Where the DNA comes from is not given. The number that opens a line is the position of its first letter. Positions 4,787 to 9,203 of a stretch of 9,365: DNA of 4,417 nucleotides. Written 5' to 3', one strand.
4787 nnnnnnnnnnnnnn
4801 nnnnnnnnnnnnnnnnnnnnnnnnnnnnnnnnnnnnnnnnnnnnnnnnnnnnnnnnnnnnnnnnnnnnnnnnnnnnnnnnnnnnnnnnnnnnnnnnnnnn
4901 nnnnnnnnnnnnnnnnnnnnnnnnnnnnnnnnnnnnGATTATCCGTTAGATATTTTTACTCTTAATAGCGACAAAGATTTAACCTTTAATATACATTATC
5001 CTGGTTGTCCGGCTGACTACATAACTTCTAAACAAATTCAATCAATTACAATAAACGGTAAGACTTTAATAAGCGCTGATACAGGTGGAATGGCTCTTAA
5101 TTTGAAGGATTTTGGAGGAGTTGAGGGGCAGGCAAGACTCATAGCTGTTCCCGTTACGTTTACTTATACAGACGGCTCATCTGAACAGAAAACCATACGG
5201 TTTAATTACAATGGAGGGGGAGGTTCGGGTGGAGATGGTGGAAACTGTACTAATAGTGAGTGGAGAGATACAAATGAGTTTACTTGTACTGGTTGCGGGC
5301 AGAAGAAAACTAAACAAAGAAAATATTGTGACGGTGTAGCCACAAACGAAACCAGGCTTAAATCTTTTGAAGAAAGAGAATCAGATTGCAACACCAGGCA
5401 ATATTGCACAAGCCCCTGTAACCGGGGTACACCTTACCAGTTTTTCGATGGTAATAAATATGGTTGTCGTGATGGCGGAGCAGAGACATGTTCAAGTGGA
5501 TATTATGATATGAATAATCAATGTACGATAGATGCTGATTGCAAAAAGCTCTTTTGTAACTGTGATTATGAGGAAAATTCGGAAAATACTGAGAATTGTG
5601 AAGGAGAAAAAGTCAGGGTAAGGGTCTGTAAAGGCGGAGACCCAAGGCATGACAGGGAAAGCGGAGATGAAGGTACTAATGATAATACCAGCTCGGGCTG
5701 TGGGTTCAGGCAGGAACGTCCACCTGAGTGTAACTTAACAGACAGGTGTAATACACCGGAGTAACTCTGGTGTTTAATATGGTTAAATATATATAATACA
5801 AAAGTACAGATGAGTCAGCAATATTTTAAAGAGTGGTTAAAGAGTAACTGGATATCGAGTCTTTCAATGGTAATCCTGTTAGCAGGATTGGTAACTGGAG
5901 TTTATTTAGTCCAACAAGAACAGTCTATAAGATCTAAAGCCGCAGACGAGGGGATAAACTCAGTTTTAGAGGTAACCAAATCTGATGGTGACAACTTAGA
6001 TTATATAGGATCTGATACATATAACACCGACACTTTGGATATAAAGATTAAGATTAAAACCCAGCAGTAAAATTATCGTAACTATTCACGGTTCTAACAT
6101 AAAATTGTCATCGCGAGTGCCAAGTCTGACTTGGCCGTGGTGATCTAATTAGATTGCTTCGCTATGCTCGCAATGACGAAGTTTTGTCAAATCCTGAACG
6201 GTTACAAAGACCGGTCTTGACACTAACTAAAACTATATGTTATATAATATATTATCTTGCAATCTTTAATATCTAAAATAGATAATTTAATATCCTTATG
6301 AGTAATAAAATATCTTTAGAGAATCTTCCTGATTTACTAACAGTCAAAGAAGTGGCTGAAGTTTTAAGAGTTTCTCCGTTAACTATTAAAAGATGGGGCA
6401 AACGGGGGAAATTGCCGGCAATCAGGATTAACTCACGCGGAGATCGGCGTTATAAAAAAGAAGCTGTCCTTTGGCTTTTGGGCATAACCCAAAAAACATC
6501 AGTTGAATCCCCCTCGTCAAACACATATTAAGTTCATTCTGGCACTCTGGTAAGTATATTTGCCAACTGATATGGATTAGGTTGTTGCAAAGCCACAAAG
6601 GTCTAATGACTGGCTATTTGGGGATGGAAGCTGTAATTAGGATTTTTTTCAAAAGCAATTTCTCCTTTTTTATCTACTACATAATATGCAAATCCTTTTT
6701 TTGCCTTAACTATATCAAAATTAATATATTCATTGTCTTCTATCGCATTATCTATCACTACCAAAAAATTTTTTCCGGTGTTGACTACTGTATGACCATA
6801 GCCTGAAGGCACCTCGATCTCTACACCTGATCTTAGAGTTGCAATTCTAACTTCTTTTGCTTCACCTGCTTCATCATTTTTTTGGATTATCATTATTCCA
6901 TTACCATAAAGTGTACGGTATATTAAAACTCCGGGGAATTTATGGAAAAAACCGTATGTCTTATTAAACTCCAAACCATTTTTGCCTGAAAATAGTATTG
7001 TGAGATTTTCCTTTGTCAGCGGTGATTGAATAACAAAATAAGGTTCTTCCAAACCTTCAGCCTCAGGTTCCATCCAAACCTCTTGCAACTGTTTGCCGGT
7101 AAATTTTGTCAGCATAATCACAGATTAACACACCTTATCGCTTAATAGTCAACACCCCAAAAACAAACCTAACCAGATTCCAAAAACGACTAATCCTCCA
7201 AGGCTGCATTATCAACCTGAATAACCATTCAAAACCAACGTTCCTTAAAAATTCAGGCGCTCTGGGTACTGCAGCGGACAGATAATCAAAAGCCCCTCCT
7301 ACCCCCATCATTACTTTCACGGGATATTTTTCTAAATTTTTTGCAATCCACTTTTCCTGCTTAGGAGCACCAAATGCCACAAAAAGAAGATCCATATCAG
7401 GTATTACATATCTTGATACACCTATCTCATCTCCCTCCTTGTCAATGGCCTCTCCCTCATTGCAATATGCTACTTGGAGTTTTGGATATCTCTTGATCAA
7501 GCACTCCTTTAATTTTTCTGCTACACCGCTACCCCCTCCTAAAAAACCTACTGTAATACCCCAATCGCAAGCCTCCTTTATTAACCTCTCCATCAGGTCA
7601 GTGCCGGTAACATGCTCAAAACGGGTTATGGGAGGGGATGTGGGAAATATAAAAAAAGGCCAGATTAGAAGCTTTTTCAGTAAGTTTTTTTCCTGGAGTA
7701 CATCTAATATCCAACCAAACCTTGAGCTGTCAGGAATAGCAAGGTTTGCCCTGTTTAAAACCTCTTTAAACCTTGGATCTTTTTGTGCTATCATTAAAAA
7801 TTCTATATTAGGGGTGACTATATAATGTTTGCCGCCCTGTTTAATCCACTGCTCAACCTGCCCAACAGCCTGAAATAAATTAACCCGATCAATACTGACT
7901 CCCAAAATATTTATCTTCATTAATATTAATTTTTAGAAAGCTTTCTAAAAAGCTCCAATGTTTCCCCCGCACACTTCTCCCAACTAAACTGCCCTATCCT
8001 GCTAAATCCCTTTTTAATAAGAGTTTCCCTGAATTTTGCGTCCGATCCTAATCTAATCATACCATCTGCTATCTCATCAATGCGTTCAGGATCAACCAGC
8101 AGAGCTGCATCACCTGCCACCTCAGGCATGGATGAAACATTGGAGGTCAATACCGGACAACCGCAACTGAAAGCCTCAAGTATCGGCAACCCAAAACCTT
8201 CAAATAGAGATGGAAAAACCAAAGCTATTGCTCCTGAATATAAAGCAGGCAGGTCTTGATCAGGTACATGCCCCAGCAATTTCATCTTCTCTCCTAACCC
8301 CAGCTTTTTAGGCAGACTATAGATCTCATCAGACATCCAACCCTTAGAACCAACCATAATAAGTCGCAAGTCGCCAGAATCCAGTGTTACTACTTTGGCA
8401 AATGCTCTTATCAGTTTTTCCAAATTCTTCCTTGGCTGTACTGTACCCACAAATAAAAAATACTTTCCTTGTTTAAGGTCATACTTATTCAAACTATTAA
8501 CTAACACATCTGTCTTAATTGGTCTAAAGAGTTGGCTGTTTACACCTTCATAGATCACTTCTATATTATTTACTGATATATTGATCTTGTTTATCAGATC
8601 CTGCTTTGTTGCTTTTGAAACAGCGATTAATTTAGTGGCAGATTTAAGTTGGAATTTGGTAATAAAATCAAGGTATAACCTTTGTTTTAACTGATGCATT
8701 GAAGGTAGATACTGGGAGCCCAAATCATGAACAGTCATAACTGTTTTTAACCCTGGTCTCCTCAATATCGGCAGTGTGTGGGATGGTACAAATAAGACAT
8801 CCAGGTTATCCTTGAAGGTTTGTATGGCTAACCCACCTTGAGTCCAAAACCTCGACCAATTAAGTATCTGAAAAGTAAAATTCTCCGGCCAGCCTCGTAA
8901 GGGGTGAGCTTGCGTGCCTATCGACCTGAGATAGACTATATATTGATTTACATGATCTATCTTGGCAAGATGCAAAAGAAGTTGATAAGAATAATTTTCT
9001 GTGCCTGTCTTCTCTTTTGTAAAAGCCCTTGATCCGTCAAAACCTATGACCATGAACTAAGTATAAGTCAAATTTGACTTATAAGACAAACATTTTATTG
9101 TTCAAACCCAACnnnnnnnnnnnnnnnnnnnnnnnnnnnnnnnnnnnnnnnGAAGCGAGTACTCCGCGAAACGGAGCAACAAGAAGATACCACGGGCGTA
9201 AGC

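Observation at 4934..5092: A single in-frame TAA separates the secreted metalloprotease from an 18-Cys domain with no signal peptide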

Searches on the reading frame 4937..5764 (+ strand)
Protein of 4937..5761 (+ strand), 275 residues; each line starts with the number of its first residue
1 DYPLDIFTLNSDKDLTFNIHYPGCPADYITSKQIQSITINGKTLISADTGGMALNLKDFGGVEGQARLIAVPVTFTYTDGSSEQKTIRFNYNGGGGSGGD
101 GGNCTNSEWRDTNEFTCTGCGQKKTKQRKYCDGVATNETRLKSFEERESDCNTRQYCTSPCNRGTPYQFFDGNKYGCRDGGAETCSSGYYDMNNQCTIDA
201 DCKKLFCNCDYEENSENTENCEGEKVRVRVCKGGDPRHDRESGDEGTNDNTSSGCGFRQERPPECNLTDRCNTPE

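Call 5: search_protein_families(library=pfam, proteins=[window:4937-5761:+], max_evalue=0.1)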
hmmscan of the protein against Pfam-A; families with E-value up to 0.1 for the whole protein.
window:4937-5761:+ (275 aa): 0 families

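Call 6: find_encoding_contigs(protein=window:5090-5764:+, flank=10000)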
Protein window:5090-5764:+ (224 aa): no gene with exactly this product is on record in the collection.

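Call 9: find_related_loci(query=window:4937-5761:+, collection=genome_contigs, flank=10000)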
Query window:4937-5761:+ (275 aa) in genome_contigs; peptide patterns used: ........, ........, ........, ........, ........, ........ (x = any residue, [..] = any of these).
95 stretches matched a pattern, but none encodes a relative of the query by tblastn (E <= 1e-3).

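Call 10: find_related_loci(query=window:4937-5761:+, collection=metagenome_contigs, flank=10000)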
Query window:4937-5761:+ (275 aa) in metagenome_contigs; peptide patterns used: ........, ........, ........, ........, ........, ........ (x = any residue, [..] = any of these).
118 stretches matched a pattern, but none encodes a relative of the query by tblastn (E <= 1e-3).

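Call 18: search_protein_representatives(protein=window:4937-5761:+)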
Query: 275 residues. Proteins with E-value up to 0.001 (for the whole library): 5; up to 1e-10: 3; up to 1e-30: 1. The best 5 are listed.
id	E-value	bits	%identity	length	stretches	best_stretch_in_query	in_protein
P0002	1.7e-150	516.9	100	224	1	52-275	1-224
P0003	3.2e-16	76.2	45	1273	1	11-99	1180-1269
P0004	5.9e-11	58.9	32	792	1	12-212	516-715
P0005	2.2e-06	43.9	57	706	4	71-91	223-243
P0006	9.2e-04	35.3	33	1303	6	16-62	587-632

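Call 28: list_cluster_members(proteins=[P0003, P0004, P0001, P0002])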
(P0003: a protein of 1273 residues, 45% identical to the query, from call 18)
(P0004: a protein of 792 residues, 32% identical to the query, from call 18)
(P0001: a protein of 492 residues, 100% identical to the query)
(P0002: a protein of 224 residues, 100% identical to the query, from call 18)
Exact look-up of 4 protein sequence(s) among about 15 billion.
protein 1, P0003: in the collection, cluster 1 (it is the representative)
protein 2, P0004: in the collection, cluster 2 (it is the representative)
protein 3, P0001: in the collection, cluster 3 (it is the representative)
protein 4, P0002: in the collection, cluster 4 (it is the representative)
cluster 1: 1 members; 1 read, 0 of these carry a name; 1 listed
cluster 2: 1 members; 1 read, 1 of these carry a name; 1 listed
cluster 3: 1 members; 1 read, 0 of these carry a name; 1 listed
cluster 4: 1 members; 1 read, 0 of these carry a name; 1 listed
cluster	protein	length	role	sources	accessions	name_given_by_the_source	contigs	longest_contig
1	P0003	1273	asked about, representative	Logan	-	-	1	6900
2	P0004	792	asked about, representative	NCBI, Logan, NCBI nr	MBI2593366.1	hypothetical protein HYW44_01875 [Candidatus Daviesbacteria bacterium] | hypothetical protein [Candidatus Daviesbacteria bacterium]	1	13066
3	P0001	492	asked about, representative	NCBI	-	-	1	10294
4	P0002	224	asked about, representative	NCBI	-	-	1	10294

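Call 29: find_encoding_contigs(protein=P0004, flank=8000)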
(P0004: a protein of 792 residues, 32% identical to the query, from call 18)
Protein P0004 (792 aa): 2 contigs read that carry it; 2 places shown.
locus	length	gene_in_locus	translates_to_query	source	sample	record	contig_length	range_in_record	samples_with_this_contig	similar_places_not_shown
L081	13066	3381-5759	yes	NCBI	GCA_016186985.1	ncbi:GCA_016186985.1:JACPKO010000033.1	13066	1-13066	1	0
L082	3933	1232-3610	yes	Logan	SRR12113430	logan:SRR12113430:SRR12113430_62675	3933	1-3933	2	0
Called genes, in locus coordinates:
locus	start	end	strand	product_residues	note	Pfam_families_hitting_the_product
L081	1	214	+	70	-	?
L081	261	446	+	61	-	-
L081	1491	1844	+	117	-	PF13650:Asp_protease_2 (weak), PF13975:gag-asp_proteas (weak)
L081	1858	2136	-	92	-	PF18898:DUF5654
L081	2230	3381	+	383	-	PF08305:NPCBM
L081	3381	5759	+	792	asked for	-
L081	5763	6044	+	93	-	-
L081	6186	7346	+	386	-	PF00988:CPSase_sm_chain, PF00117:GATase, PF07722:Peptidase_C26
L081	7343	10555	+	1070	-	PF25596:CPSase_L_D1, PF02786:CPSase_L_D2, PF02787:CPSase_L_D3, PF25596:CPSase_L_D1, PF02786:CPSase_L_D2, PF02222:ATP-grasp, PF07478:Dala_Dala_lig_C, PF02142:MGS, +3 more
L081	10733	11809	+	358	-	PF02661:Fic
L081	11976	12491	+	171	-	-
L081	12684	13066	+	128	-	PF28549:NDPSase_N, PF00293:NUDIX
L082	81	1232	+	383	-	PF08305:NPCBM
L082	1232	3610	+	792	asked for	-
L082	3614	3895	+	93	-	-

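Call 30: find_encoding_contigs(protein=P0003, flank=8000)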
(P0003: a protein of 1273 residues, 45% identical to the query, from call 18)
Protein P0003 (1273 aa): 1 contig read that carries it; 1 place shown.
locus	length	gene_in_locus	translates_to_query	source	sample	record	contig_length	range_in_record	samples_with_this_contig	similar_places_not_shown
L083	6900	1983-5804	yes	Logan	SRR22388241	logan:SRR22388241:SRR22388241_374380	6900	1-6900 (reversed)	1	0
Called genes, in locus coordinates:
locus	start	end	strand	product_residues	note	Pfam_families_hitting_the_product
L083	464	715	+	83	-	-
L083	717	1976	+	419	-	-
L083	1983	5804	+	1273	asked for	-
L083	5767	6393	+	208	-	-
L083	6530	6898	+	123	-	?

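Call 38: search_protein_families(library=pfam, proteins=[P0004, P0003, L083:5767-6390:+, L083:717-1973:+], max_evalue=10)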
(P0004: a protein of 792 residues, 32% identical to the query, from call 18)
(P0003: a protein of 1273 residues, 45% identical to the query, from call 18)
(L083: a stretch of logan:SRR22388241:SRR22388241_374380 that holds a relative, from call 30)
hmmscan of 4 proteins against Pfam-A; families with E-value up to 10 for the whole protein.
P0004 (792 aa): 2 families
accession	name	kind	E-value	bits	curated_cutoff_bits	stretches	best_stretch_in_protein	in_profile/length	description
PF13688.12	Reprolysin_5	-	0.0027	18.4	27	1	204-276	133-190/196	Metallo-peptidase family M12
PF13583.11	Reprolysin_4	-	0.041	14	22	1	216-272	139-181/203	Metallo-peptidase family M12B Reprolysin-like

P0003 (1273 aa): 5 families
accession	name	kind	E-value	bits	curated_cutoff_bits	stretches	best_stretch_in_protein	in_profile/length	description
PF19077.6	Big_13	-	0.0078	17.1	27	1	87-141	30-86/102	Bacterial Ig-like domain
PF18957.6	RibLong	-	0.011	16.9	27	1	1175-1258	14-89/93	Long Rib domain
PF13583.11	Reprolysin_4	-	0.027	14.6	22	1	849-921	95-159/203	Metallo-peptidase family M12B Reprolysin-like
PF13582.12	Reprolysin_3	-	0.06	14.3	22.4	1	815-907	42-120/123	Metallo-peptidase family M12B Reprolysin-like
PF17936.7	Big_6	-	0.1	13.3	27.6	1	79-124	8-53/83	Bacterial Ig domain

L083:5767-6390:+ (208 aa): 4 families
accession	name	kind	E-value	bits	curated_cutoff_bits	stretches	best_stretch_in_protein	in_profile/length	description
PF09717.15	CPW_WPC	-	0.013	16.8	23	1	38-94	9-58/59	Plasmodium falciparum domain of unknown function (CPW_WPC)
PF03811.18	Zn_ribbon_InsA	-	0.081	13.1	26.1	1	138-152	19-33/35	InsA N-terminal domain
PF18692.7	DUF5640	-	0.18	12.1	28.5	1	29-51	5-28/85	Family of unknown function (DUF5640)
PF02320.22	UCR_hinge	-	5.4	7.7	27.2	1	35-67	23-55/65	Ubiquinol-cytochrome C reductase hinge protein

L083:717-1973:+ (419 aa): 2 families
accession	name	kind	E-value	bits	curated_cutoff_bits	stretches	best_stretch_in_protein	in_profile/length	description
PF08305.17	NPCBM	-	1.5e-31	109.7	23.9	1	135-267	3-135/137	NPCBM/NEW2 domain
PF17456.7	TcpS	-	0.027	14.8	28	1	339-374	103-138/155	Toxin-coregulated pilus protein S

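Call 62: search_protein_families(library=ncbifam, proteins=[window:4937-5761:+, P0004], max_evalue=0.1)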
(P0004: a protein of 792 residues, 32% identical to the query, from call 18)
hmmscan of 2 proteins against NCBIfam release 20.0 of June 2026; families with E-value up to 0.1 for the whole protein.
window:4937-5761:+ (275 aa): 0 families

P0004 (792 aa): 0 families

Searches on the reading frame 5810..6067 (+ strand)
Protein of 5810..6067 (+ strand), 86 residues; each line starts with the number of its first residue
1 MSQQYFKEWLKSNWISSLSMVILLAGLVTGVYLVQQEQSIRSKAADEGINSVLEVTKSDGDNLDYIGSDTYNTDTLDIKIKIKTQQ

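Call 5: search_protein_families(library=pfam, proteins=[window:5810-6067:+], max_evalue=0.1)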
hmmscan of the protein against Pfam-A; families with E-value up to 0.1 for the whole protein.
window:5810-6067:+ (86 aa): 1 family
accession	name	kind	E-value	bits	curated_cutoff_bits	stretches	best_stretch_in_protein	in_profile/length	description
PF16349.10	DUF4978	-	0.05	13.7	29.3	1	54-82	42-70/172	Domain of unknown function (DUF4978)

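Call 62: search_protein_families(library=ncbifam, proteins=[window:5810-6067:+], max_evalue=0.1)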
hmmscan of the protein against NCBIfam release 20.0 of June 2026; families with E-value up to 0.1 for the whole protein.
window:5810-6067:+ (86 aa): 0 families

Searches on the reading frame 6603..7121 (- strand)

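Call 5: search_protein_families(library=pfam, proteins=[window:6603-7121:-], max_evalue=0.1)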
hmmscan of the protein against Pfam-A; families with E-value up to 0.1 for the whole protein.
window:6603-7121:- (172 aa): 2 families
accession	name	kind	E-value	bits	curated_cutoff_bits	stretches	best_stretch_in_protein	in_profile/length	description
PF06560.17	GPI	-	2.4e-15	56.7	20.7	1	39-160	53-176/182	Glucose-6-phosphate isomerase (GPI)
PF00190.28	Cupin_1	-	0.04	13.9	22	1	72-123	62-110/151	Cupin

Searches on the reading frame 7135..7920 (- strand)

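Call 5: search_protein_families(library=pfam, proteins=[window:7135-7920:-], max_evalue=0.1)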
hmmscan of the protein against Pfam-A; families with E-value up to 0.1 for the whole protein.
window:7135-7920:- (261 aa): 1 family
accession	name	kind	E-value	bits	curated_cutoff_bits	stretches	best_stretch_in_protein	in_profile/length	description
PF03808.19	Glyco_tran_WecG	-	9.1e-41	139.9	27.4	1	102-245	24-166/168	Glycosyl transferase WecG/TagA/CpsF family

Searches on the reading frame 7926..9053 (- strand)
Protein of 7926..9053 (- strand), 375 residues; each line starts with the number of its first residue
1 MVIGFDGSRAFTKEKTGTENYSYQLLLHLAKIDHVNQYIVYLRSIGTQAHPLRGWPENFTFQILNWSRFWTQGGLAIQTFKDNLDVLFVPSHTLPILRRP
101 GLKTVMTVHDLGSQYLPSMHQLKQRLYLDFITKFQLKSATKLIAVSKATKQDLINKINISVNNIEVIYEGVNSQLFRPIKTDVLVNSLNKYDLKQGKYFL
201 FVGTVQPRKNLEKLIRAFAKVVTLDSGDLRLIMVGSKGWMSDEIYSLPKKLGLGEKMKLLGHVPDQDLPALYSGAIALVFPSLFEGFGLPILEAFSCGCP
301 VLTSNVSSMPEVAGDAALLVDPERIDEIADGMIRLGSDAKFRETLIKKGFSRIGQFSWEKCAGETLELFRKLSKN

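Call 5: search_protein_families(library=pfam, proteins=[window:7926-9053:-], max_evalue=0.1)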
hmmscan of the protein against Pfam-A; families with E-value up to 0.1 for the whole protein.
window:7926-9053:- (375 aa): 5 families
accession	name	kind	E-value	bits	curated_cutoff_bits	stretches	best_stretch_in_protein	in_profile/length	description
PF00534.26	Glycos_transf_1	-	2.9e-36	125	26.4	1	194-350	13-170/172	Glycosyl transferases group 1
PF13692.12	Glyco_trans_1_4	-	1.4e-29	103.6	27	1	197-337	2-141/142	Glycosyl transferases group 1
PF13439.12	Glyco_transf_4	-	8e-13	49.2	28.5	1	17-173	3-168/170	Glycosyltransferase Family 4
PF13524.12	Glyco_trans_1_2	-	4e-07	30.5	25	1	227-353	13-129/144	Glycosyl transferase-like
PF20706.3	GT4-conflict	-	9.8e-07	28.5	26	1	198-307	199-314/385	Family 4 Glycosyltransferase in conflict systems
